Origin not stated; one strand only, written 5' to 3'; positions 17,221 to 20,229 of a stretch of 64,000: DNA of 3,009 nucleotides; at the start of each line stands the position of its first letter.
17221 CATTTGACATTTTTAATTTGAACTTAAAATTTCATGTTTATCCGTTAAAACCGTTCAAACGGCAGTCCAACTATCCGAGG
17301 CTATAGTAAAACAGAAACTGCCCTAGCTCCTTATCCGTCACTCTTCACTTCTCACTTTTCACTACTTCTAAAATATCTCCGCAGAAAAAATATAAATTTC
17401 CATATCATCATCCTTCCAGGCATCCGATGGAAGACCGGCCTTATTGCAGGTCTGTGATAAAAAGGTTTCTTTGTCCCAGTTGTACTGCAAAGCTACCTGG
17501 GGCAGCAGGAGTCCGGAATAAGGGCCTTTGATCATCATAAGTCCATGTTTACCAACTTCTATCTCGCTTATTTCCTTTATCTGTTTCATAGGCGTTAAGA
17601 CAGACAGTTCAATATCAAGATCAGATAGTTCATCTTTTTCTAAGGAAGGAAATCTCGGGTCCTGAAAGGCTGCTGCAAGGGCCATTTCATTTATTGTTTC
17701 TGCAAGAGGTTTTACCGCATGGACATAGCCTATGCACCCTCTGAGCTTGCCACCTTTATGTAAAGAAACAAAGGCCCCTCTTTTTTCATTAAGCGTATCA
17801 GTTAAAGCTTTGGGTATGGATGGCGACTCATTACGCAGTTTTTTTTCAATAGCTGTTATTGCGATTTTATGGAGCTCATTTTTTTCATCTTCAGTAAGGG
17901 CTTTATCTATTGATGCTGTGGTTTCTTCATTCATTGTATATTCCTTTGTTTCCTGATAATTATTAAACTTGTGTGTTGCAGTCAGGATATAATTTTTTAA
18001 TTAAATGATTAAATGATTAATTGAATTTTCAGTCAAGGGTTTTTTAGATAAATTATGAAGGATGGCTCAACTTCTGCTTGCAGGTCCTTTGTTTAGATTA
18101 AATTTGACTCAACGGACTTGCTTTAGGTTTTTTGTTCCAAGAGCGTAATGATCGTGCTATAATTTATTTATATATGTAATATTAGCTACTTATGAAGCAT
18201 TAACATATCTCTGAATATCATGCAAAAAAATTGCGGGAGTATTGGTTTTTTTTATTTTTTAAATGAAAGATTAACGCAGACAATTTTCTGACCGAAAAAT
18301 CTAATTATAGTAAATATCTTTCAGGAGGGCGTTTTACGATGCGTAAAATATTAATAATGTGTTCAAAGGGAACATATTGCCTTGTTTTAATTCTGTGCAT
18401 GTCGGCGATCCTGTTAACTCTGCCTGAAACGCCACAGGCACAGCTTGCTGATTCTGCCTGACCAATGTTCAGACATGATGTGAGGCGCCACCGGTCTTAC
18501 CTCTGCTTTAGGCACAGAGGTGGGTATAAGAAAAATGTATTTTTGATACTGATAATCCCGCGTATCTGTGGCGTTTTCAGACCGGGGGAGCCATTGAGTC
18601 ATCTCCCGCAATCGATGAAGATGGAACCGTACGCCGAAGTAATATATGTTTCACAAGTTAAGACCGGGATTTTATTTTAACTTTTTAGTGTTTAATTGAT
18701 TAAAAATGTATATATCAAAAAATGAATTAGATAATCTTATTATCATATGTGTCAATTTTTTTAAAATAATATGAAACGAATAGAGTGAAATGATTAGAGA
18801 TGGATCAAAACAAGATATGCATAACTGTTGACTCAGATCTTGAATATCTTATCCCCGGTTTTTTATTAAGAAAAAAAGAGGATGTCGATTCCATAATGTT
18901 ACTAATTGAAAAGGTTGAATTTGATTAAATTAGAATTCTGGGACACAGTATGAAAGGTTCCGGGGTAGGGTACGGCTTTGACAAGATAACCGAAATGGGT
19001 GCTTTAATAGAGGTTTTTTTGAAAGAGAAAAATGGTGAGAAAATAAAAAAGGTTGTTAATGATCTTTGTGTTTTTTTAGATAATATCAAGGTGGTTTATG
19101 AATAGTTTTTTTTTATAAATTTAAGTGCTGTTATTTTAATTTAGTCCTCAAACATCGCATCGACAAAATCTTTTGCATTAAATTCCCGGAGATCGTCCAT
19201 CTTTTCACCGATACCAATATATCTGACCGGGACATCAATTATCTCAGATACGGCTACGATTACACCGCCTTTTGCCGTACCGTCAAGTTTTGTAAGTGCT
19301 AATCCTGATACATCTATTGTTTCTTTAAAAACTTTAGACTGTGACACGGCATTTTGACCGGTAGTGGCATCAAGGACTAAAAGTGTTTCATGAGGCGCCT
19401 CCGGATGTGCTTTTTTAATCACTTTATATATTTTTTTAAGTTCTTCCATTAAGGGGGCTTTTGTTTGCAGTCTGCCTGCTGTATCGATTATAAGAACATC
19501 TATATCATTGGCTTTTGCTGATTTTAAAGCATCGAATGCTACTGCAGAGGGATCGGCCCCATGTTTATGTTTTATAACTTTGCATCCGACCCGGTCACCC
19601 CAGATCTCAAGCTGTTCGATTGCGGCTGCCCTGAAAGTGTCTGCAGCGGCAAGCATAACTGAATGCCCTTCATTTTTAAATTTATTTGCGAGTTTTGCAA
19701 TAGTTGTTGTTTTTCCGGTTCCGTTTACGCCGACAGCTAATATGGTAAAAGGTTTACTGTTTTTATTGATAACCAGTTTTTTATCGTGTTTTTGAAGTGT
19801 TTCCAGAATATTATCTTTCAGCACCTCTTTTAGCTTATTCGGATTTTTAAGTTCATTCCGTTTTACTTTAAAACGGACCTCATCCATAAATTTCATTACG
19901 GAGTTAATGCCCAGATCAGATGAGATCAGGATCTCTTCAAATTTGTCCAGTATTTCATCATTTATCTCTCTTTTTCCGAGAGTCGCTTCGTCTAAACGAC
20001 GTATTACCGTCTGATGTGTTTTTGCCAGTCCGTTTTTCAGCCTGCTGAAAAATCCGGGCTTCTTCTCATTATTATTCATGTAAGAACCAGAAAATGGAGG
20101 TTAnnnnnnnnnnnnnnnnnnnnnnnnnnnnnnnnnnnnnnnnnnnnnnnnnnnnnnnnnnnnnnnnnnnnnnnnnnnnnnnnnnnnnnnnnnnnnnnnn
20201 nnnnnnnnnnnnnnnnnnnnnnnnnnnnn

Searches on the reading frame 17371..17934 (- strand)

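Call 41: search_protein_families(library=pfam, max_evalue=0.0001, proteins=[window:17371-17934:-])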
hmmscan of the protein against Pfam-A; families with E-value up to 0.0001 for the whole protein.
window:17371-17934:- (188 aa): 1 family
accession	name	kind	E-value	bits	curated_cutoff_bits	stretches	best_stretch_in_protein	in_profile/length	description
PF01871.22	AMMECR1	-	3e-59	199.7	25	1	23-188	2-168/168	AMMECR1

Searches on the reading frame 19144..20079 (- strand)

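Call 41: search_protein_families(library=pfam, max_evalue=0.0001, proteins=[window:19144-20079:-])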
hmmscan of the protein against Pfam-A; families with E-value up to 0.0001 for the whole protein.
window:19144-20079:- (312 aa): 4 families
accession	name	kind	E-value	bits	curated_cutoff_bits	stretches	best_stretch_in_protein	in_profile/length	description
PF00448.28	SRP54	-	3.1e-77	259.1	22.7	1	111-310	2-195/196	SRP54-type protein, GTPase domain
PF02881.24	SRP54_N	-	1.3e-10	41.7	22.4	1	27-90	3-74/75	SRP54-type protein, helical bundle domain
PF13604.12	AAA_30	-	1.4e-07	31.9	27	1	112-208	20-104/191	AAA domain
PF13401.12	AAA_22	-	1.5e-06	29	27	1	113-220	8-110/130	AAA domain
